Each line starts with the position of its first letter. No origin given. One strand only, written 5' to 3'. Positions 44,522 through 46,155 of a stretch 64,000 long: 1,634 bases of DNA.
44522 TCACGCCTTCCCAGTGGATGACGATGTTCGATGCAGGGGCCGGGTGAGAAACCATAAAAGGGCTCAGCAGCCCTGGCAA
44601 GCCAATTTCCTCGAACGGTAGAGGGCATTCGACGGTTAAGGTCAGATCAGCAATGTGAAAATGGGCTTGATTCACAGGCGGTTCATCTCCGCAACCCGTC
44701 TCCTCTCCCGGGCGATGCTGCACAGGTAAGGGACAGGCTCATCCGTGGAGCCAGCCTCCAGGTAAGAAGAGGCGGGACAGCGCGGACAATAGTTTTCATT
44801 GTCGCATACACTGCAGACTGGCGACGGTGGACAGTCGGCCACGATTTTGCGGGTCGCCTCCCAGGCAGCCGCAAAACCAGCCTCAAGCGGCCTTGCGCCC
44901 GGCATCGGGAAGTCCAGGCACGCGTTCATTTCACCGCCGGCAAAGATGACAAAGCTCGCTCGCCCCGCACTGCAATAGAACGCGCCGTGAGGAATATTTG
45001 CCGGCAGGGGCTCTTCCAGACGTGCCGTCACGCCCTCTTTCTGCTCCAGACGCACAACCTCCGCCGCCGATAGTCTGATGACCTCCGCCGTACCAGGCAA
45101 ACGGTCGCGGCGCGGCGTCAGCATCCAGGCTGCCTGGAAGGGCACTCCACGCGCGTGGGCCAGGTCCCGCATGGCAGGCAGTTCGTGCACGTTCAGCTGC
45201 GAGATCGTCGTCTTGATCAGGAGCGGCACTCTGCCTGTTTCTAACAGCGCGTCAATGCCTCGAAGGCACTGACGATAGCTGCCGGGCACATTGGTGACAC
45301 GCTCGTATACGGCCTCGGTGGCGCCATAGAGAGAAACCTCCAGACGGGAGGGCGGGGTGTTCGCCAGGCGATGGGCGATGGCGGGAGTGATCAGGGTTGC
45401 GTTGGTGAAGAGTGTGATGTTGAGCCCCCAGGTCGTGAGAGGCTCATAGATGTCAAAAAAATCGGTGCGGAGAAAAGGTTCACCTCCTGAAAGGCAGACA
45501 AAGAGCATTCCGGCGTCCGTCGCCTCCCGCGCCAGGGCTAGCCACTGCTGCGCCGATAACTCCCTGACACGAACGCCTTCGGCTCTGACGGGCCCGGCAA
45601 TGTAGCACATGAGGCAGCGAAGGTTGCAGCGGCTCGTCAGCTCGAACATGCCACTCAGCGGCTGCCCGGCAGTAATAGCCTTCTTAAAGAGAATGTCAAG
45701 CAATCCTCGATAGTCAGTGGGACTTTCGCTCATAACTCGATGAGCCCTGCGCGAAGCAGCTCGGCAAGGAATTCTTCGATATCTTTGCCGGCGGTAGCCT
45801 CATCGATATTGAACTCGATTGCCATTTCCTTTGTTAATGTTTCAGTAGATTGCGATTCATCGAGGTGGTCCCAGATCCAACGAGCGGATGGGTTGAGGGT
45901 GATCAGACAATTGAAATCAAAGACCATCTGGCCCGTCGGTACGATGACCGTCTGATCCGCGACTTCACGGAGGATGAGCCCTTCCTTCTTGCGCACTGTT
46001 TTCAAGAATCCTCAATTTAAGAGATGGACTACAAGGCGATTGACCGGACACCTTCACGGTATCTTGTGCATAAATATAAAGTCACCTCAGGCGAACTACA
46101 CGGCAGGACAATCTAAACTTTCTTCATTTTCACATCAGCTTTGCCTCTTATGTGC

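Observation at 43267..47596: Compact RiPP-like operon: 48-aa precursor, PqqD, rSAM/SPASM, HPr-kinase-like protein and S26 peptidase, with an upstream nucleotidyltransferase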

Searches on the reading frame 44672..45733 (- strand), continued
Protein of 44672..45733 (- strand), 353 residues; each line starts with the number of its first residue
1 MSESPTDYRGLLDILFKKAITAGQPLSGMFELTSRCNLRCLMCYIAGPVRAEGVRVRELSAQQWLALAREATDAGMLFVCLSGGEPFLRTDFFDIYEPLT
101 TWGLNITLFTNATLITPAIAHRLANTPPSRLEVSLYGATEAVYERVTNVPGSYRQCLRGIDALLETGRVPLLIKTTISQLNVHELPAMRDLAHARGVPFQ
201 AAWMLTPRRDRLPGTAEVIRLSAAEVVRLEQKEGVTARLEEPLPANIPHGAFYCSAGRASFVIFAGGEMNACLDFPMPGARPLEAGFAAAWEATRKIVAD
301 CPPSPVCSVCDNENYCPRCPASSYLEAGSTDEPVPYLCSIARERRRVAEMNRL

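Call 48: search_solved_structures(query=A1, max_evalue=0.00001, show_alignments=1)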
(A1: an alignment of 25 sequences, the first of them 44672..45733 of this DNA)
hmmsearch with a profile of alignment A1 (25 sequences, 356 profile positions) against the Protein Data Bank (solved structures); distinct sequences matched with E-value up to 0.00001: 9.
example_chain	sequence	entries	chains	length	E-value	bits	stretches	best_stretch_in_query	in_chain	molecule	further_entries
6efn_A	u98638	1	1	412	5e-25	91.3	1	22-287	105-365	Sporulation killing factor maturation protein SkfB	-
6c8v_A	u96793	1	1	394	9.4e-19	70.6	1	25-343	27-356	Coenzyme PQQ synthesis protein E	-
7vob_C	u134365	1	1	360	3.3e-16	62.2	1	32-197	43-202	Cytosylglucuronate decarboxylase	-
7voc_C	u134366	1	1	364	3.4e-16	62.2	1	32-197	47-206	Cytosylglucuronate decarboxylase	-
5v1q_A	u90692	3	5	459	2.1e-10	43.1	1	34-126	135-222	Radical SAM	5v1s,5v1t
2fb2_A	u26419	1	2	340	1.5e-07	33.7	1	23-178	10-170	Molybdenum cofactor biosynthesis protein A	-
1tv7_A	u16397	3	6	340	3.4e-07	32.6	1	24-178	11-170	Molybdenum cofactor biosynthesis protein A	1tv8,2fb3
9dfu_A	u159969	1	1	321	5.1e-06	28.7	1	23-183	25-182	Radical SAM core domain-containing protein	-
5wgg_A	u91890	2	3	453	5.3e-06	28.7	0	30-349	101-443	Radical SAM domain protein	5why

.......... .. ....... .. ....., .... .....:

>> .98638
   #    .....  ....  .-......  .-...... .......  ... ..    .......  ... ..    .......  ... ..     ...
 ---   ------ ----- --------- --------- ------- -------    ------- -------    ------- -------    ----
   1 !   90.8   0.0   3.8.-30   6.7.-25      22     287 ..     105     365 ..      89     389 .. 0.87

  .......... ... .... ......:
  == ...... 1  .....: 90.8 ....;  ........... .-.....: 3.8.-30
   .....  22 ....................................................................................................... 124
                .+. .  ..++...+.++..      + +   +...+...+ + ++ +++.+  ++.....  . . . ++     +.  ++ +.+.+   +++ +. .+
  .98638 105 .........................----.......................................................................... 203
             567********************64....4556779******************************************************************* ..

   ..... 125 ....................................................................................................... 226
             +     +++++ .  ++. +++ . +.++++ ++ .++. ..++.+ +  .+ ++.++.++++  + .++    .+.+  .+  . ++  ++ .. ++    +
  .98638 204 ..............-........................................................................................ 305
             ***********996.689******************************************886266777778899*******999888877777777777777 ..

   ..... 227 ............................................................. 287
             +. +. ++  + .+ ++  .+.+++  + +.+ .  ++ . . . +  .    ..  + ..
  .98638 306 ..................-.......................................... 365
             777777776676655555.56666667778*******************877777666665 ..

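Call 59: list_cluster_members(proteins=[P0279, window:44672-45733:-, window:45730-46005:-])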
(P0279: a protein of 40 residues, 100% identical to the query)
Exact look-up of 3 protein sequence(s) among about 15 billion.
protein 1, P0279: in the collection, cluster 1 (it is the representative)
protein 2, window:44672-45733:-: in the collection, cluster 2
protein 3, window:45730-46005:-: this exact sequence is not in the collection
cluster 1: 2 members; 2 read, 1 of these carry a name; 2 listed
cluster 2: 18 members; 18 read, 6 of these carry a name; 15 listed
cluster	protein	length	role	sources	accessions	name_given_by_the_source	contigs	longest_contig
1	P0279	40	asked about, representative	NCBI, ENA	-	-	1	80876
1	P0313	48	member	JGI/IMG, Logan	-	hypothetical protein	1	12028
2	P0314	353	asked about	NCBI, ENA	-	-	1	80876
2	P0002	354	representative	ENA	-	-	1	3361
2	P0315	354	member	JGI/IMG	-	MoaA/NifB/PqqE/SkfB family radical SAM enzyme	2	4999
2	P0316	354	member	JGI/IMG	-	MoaA/NifB/PqqE/SkfB family radical SAM enzyme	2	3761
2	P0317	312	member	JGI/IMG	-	MoaA/NifB/PqqE/SkfB family radical SAM enzyme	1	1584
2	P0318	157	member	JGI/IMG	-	hypothetical protein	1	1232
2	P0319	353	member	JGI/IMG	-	MoaA/NifB/PqqE/SkfB family radical SAM enzyme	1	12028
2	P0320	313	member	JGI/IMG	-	MoaA/NifB/PqqE/SkfB family radical SAM enzyme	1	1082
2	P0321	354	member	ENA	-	-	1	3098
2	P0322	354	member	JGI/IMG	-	-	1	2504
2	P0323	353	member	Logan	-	-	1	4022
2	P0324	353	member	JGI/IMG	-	-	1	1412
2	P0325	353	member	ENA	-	-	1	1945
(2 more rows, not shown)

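Call 60: find_encoding_contigs(protein=window:44672-45733:-, flank=10000, max_places=3)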
Protein window:44672-45733:- (353 aa): no gene with exactly this product is on record in the collection.

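Call 69: search_protein_families(library=padloc, proteins=[window:44672-45733:-], max_evalue=0.001)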
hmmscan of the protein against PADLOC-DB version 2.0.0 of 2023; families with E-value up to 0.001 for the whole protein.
window:44672-45733:- (353 aa): 3 families
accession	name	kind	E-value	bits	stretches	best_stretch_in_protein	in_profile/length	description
PDLC02903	pVip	-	1.5e-12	45.6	1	30-184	4-152/257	Viperins not associated with kinases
PDLC02904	pVip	-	2.1e-08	32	1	30-184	7-156/262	Viperins associated with kinases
PDLC02905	pVip-kinase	-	0.00086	16.7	0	29-118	185-275/474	Viperin-kinase fusion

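Call 74: search_protein_families(library=ncbifam, proteins=[L021:6977-8056:+, L021:8004-8936:+, L021:6729-7001:+, L019:5946-7121:+, L081:4370-5539:+, L081:6962-8098:+, L081:8052-8936:+, L030:6980-8086:+, L030:8406-9560:+, L039:8269-9273:+], max_evalue=1e-10)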
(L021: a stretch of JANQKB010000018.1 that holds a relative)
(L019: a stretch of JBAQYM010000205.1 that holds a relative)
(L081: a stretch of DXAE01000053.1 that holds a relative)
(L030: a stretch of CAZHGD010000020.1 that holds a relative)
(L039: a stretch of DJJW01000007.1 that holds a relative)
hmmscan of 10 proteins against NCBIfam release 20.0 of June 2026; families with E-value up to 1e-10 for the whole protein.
L021:6977-8056:+ (360 aa): 29 families (the best 25 are shown)
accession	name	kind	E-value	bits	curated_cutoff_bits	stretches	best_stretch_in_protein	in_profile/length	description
TIGR04545.1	rSAM_ahbD_hemeb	equivalog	2.6e-33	115.9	500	1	38-219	4-184/339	heme b synthase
TIGR04250.1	SCM_rSAM_ScmE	equivalog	7.2e-28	97.5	400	1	34-198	3-164/358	SynChlorMet cassette radical SAM/SPASM protein ScmE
TIGR04051.1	rSAM_NirJ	equivalog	4.7e-24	85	515.45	1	38-202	6-166/354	heme d1 biosynthesis radical SAM protein NirJ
TIGR04251.1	SCM_rSAM_ScmF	equivalog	2.8e-23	82.9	400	1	38-203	8-173/353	SynChlorMet cassette radical SAM/SPASM protein ScmF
TIGR03962.1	mycofact_rSAM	equivalog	1.1e-22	80.7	265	1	32-205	10-179/339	mycofactocin radical SAM maturase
NF050035.1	rSAM_WgK_link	exception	2e-20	73.1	650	1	39-215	14-189/367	radical SAM/SPASM peptide maturase WgkB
TIGR04055.1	rSAM_NirJ2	equivalog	1.8e-19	70.4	500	1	39-222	5-186/326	putative heme d1 biosynthesis radical SAM protein NirJ2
TIGR02109.1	PQQ_syn_pqqE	equivalog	6.4e-19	68.1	381.35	1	32-200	5-170/358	pyrroloquinoline quinone biosynthesis protein PqqE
TIGR02668.1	moaA_archaeal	equivalog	2e-18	66.4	325.25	1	39-200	15-174/303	GTP 3',8-cyclase MoaA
TIGR04546.1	rSAM_ahbC_deAc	equivalog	3.6e-18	65.5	650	1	37-206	42-207/390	12,18-didecarboxysiroheme deacetylase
TIGR04053.2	TIGR04053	equivalog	4.4e-18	65.7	395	1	32-205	6-179/366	TIGR04053 family radical SAM/SPASM domain-containing protein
TIGR04347.1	pseudo_SAM_Halo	equivalog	4.3e-17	62.4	525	1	21-204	26-204/390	TIGR04347 family pseudo-SAM/SPASM protein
TIGR04340.1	rSAM_ACGX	hypoth_equivalog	4.5e-17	62.3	400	1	37-195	6-165/341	radical SAM/SPASM domain protein, ACGX system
TIGR04054.1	rSAM_NirJ1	equivalog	4.7e-17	61.7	650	1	37-200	39-198/387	putative heme d1 biosynthesis radical SAM protein NirJ1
NF045574.1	sacti_mat_StsB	exception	2.7e-16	59.5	625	1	38-198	100-255/466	StsB family radical SAM/SPASM domain sactipeptide maturase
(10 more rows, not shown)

L021:8004-8936:+ (311 aa): 0 families

L021:6729-7001:+ (91 aa): 0 families

L019:5946-7121:+ (392 aa): 25 families
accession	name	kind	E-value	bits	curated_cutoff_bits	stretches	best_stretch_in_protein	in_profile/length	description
TIGR04545.1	rSAM_ahbD_hemeb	equivalog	1.1e-33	117.1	500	1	65-260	3-193/339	heme b synthase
TIGR04250.1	SCM_rSAM_ScmE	equivalog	4.1e-26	91.7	400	1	66-233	7-172/358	SynChlorMet cassette radical SAM/SPASM protein ScmE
TIGR03962.1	mycofact_rSAM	equivalog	1e-23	84.1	265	1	64-357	14-310/339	mycofactocin radical SAM maturase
TIGR04055.1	rSAM_NirJ2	equivalog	1.5e-23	83.8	500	1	67-363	5-307/326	putative heme d1 biosynthesis radical SAM protein NirJ2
TIGR04051.1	rSAM_NirJ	equivalog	2.1e-22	79.6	515.45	1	66-232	6-168/354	heme d1 biosynthesis radical SAM protein NirJ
TIGR04347.1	pseudo_SAM_Halo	equivalog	4.2e-22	78.9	525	1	65-233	41-205/390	TIGR04347 family pseudo-SAM/SPASM protein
TIGR04251.1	SCM_rSAM_ScmF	equivalog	1.2e-21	77.6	400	1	66-231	8-173/353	SynChlorMet cassette radical SAM/SPASM protein ScmF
TIGR04546.1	rSAM_ahbC_deAc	equivalog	3.9e-19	68.7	650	1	57-233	35-206/390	12,18-didecarboxysiroheme deacetylase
NF012164.0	AlbA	equivalog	8.1e-19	67.4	850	1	60-316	111-361/442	subtilosin maturase AlbA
TIGR04053.2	TIGR04053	equivalog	1e-18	67.8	395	1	58-233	4-179/366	TIGR04053 family radical SAM/SPASM domain-containing protein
TIGR04054.1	rSAM_NirJ1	equivalog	1.1e-18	67.1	650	1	63-228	37-198/387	putative heme d1 biosynthesis radical SAM protein NirJ1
NF045574.1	sacti_mat_StsB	exception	1.8e-18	66.7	625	1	66-266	100-292/466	StsB family radical SAM/SPASM domain sactipeptide maturase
TIGR04103.1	rSAM_nif11_3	equivalog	4.7e-18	65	725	1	62-232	5-170/412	nif11-class peptide radical SAM maturase 3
NF050035.1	rSAM_WgK_link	exception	1.1e-17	64.2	650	1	64-227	11-171/367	radical SAM/SPASM peptide maturase WgkB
TIGR04133.1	rSAM_w_lipo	hypoth_equivalog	3.4e-17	62.4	425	1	66-232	28-194/350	TIGR04133 family radical SAM/SPASM protein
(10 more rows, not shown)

L081:4370-5539:+ (390 aa): 32 families (the best 25 are shown)
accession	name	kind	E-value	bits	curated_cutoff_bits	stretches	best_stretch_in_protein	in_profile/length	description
TIGR04545.1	rSAM_ahbD_hemeb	equivalog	2.6e-31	109.3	500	1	46-368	5-337/339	heme b synthase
TIGR04055.1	rSAM_NirJ2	equivalog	5.1e-29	101.8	500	1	50-368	9-324/326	putative heme d1 biosynthesis radical SAM protein NirJ2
TIGR04250.1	SCM_rSAM_ScmE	equivalog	2.3e-22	79.4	400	1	45-212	7-172/358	SynChlorMet cassette radical SAM/SPASM protein ScmE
TIGR04051.1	rSAM_NirJ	equivalog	4.6e-22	78.5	515.45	1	50-208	11-165/354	heme d1 biosynthesis radical SAM protein NirJ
TIGR04082.1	rSAM_for_selen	equivalog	6.4e-20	71.4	350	1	50-350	208-499/516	thio(seleno)oxazole modification radical SAM maturase SbtM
TIGR02668.1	moaA_archaeal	equivalog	4.5e-18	65.3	325.25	1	46-313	15-278/303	GTP 3',8-cyclase MoaA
TIGR04251.1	SCM_rSAM_ScmF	equivalog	8e-18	64.9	400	1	51-212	14-175/353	SynChlorMet cassette radical SAM/SPASM protein ScmF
NF050035.1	rSAM_WgK_link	exception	1.2e-17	63.9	650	1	45-212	13-177/367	radical SAM/SPASM peptide maturase WgkB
TIGR04317.1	W_rSAM_matur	equivalog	1.5e-17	63.8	380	1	45-303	8-258/349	tungsten cofactor oxidoreductase radical SAM maturase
TIGR04340.1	rSAM_ACGX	hypoth_equivalog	1.7e-17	63.7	400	1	46-203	8-166/341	radical SAM/SPASM domain protein, ACGX system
TIGR04053.2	TIGR04053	equivalog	2.6e-17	63.1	395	1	39-215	6-182/366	TIGR04053 family radical SAM/SPASM domain-containing protein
TIGR02666.1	moaA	equivalog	4.4e-17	62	284.05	1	50-198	19-172/336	GTP 3',8-cyclase MoaA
TIGR02109.1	PQQ_syn_pqqE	equivalog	4.6e-17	62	381.35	1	37-329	3-286/358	pyrroloquinoline quinone biosynthesis protein PqqE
TIGR04054.1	rSAM_NirJ1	equivalog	4.9e-17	61.6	650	1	50-207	45-198/387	putative heme d1 biosynthesis radical SAM protein NirJ1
NF045574.1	sacti_mat_StsB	exception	6.8e-17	61.4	625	1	50-209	105-259/466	StsB family radical SAM/SPASM domain sactipeptide maturase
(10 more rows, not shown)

L081:6962-8098:+ (379 aa): 32 families (the best 25 are shown)
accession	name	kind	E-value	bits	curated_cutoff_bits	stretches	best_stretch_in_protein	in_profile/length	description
TIGR04055.1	rSAM_NirJ2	equivalog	5.2e-29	101.8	500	1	35-346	9-316/326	putative heme d1 biosynthesis radical SAM protein NirJ2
TIGR04545.1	rSAM_ahbD_hemeb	equivalog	6.5e-27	94.9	500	1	31-345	5-328/339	heme b synthase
TIGR04250.1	SCM_rSAM_ScmE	equivalog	1.2e-23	83.7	400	1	30-199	7-174/358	SynChlorMet cassette radical SAM/SPASM protein ScmE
TIGR04051.1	rSAM_NirJ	equivalog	3.6e-21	75.5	515.45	1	32-195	8-167/354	heme d1 biosynthesis radical SAM protein NirJ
NF050035.1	rSAM_WgK_link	exception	9.9e-21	74.1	650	1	34-197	17-177/367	radical SAM/SPASM peptide maturase WgkB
TIGR02668.1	moaA_archaeal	equivalog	3e-19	69.1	325.25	1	33-297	17-275/303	GTP 3',8-cyclase MoaA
TIGR04082.1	rSAM_for_selen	equivalog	5.9e-18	64.9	350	1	36-337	209-499/516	thio(seleno)oxazole modification radical SAM maturase SbtM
TIGR04340.1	rSAM_ACGX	hypoth_equivalog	7.3e-18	64.9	400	1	33-345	10-330/341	radical SAM/SPASM domain protein, ACGX system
TIGR04546.1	rSAM_ahbC_deAc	equivalog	1.8e-17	63.3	650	1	33-198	46-207/390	12,18-didecarboxysiroheme deacetylase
TIGR03962.1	mycofact_rSAM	equivalog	3.3e-17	62.7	265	1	24-358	10-336/339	mycofactocin radical SAM maturase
TIGR04251.1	SCM_rSAM_ScmF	equivalog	5.3e-17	62.2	400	1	36-209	14-187/353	SynChlorMet cassette radical SAM/SPASM protein ScmF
TIGR04054.1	rSAM_NirJ1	equivalog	1.1e-16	60.4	650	1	34-193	44-199/387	putative heme d1 biosynthesis radical SAM protein NirJ1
TIGR04053.2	TIGR04053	equivalog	4.8e-16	59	395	1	31-211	13-193/366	TIGR04053 family radical SAM/SPASM domain-containing protein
NF049973.1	radical_Rv1681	equivalog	5.4e-16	58.4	380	1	36-195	82-238/326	Rv1681 family radical SAM protein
TIGR04303.1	GeoRSP_rSAM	equivalog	3.1e-15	56.6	400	1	35-194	14-167/325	GeoRSP system radical SAM/SPASM protein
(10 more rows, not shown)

L081:8052-8936:+ (295 aa): 0 families

L030:6980-8086:+ (369 aa): 26 families (the best 25 are shown)
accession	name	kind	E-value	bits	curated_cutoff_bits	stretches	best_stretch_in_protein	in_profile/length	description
TIGR03962.1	mycofact_rSAM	equivalog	2.1e-32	112.7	265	1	31-328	10-310/339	mycofactocin radical SAM maturase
TIGR04545.1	rSAM_ahbD_hemeb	equivalog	8e-31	107.7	500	1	37-231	4-193/339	heme b synthase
TIGR04250.1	SCM_rSAM_ScmE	equivalog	5.8e-25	88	400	1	32-199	2-166/358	SynChlorMet cassette radical SAM/SPASM protein ScmE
TIGR04055.1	rSAM_NirJ2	equivalog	6.7e-25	88.3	500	1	38-331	5-304/326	putative heme d1 biosynthesis radical SAM protein NirJ2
TIGR04251.1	SCM_rSAM_ScmF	equivalog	1.6e-24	86.9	400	1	37-204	8-175/353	SynChlorMet cassette radical SAM/SPASM protein ScmF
TIGR04051.1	rSAM_NirJ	equivalog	8.3e-24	84.2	515.45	1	37-203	6-168/354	heme d1 biosynthesis radical SAM protein NirJ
TIGR02109.1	PQQ_syn_pqqE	equivalog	1.5e-22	80.1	381.35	1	29-201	3-172/358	pyrroloquinoline quinone biosynthesis protein PqqE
TIGR04053.2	TIGR04053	equivalog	3.3e-21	75.9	395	1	35-205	10-180/366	TIGR04053 family radical SAM/SPASM domain-containing protein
NF050035.1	rSAM_WgK_link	exception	4.9e-20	71.8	650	1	38-219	14-192/367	radical SAM/SPASM peptide maturase WgkB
TIGR04347.1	pseudo_SAM_Halo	equivalog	3.6e-19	69.3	525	1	37-203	42-204/390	TIGR04347 family pseudo-SAM/SPASM protein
TIGR04546.1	rSAM_ahbC_deAc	equivalog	1.2e-18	67.1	650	1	37-200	43-202/390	12,18-didecarboxysiroheme deacetylase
TIGR02668.1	moaA_archaeal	equivalog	6.7e-18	64.7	325.25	1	38-200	15-175/303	GTP 3',8-cyclase MoaA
TIGR04103.1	rSAM_nif11_3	equivalog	8.3e-18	64.2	725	1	36-217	8-184/412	nif11-class peptide radical SAM maturase 3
TIGR04054.1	rSAM_NirJ1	equivalog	2.3e-17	62.7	650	1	36-197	39-196/387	putative heme d1 biosynthesis radical SAM protein NirJ1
NF049973.1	radical_Rv1681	equivalog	4.3e-17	62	380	1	42-203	81-239/326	Rv1681 family radical SAM protein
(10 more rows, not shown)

L030:8406-9560:+ (385 aa): 23 families
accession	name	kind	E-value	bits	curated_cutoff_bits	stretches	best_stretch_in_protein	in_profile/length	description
TIGR04545.1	rSAM_ahbD_hemeb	equivalog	8e-24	84.7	500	1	60-224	4-168/339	heme b synthase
TIGR03962.1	mycofact_rSAM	equivalog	4e-23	82.1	265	1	51-368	7-329/339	mycofactocin radical SAM maturase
TIGR04251.1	SCM_rSAM_ScmF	equivalog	7.3e-23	81.5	400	1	60-226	8-177/353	SynChlorMet cassette radical SAM/SPASM protein ScmF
TIGR04250.1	SCM_rSAM_ScmE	equivalog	7.7e-23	81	400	1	60-217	7-164/358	SynChlorMet cassette radical SAM/SPASM protein ScmE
TIGR04051.1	rSAM_NirJ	equivalog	1.2e-21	77.1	515.45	1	61-224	7-169/354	heme d1 biosynthesis radical SAM protein NirJ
TIGR02109.1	PQQ_syn_pqqE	equivalog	1.3e-19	70.4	381.35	1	55-223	6-174/358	pyrroloquinoline quinone biosynthesis protein PqqE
TIGR04347.1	pseudo_SAM_Halo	equivalog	7.5e-19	68.2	525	1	51-225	34-206/390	TIGR04347 family pseudo-SAM/SPASM protein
TIGR04053.2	TIGR04053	equivalog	1.1e-18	67.6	395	1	53-231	5-186/366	TIGR04053 family radical SAM/SPASM domain-containing protein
NF045574.1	sacti_mat_StsB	exception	2.3e-18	66.3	625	1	60-226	100-264/466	StsB family radical SAM/SPASM domain sactipeptide maturase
TIGR04054.1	rSAM_NirJ1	equivalog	1.2e-16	60.4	650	1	59-214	39-193/387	putative heme d1 biosynthesis radical SAM protein NirJ1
TIGR04546.1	rSAM_ahbC_deAc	equivalog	1.4e-16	60.3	650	1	60-226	43-208/390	12,18-didecarboxysiroheme deacetylase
TIGR04055.1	rSAM_NirJ2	equivalog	4.4e-16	59.3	500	1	61-222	5-165/326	putative heme d1 biosynthesis radical SAM protein NirJ2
TIGR02668.1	moaA_archaeal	equivalog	9.2e-15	54.4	325.25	1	61-218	15-173/303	GTP 3',8-cyclase MoaA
TIGR04082.1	rSAM_for_selen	equivalog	8.2e-13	47.9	350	1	61-216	204-357/516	thio(seleno)oxazole modification radical SAM maturase SbtM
TIGR04466.1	rSAM_BlsE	equivalog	1e-12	48.2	400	1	65-225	12-169/327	cytosylglucuronate decarboxylase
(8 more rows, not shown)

L039:8269-9273:+ (335 aa): 0 families

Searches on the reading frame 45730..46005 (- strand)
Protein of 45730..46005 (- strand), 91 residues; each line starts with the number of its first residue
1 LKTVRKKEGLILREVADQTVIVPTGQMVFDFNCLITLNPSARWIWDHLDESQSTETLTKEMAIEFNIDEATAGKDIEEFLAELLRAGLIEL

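Call 3: search_protein_families(library=pfam, proteins=[window:45730-46005:-], max_evalue=0.01)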
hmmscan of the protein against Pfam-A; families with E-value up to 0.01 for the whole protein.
window:45730-46005:- (91 aa): 1 family
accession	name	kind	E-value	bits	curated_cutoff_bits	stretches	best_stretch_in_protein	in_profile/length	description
PF05402.18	PqqD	-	3.9e-16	59.6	23.4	1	19-89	2-67/67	Coenzyme PQQ synthesis protein D (PqqD)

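Call 4: search_protein_families(library=ncbifam, proteins=[window:45730-46005:-], max_evalue=0.01)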
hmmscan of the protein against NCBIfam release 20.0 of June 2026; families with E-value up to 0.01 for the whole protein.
window:45730-46005:- (91 aa): 7 families
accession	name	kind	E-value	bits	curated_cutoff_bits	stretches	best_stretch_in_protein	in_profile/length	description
NF033530.1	lasso_PqqD_Strm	exception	6.9e-08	32.6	70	1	36-89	25-78/78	lasso peptide biosynthesis PqqD family chaperone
NF033536.1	lasso_PqqD_Bac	exception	8.9e-07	29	80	1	43-90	40-87/88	lasso peptide biosynthesis PqqD family chaperone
TIGR03859.1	PQQ_PqqD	equivalog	1.3e-05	25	46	1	34-88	26-79/81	pyrroloquinoline quinone biosynthesis peptide chaperone PqqD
TIGR04302.1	geo_PqqD_fam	equivalog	0.00017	22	100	1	26-89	38-100/102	GeoRSP system PqqD family peptide chaperone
TIGR04353.1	PqqD_rel_X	equivalog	0.00043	21.2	35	1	37-90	18-74/74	HPr-rel-A system PqqD family peptide chaperone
TIGR04248.1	SCM_PqqD_rel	equivalog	0.00051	20.2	100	1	35-89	27-81/84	SynChlorMet cassette protein ScmD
NF002535.0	PRK02079.1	equivalog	0.001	18.8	101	1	33-82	34-82/92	pyrroloquinoline quinone biosynthesis peptide chaperone PqqD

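Call 69: search_protein_families(library=padloc, proteins=[window:45730-46005:-], max_evalue=0.001)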
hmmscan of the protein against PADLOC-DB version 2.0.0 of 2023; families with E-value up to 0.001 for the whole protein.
window:45730-46005:- (91 aa): 0 families

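Call 77: search_protein_families(library=phrogs, proteins=[window:45730-46005:-], max_evalue=0.001)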
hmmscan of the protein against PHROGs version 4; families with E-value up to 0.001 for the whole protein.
window:45730-46005:- (91 aa): 0 families
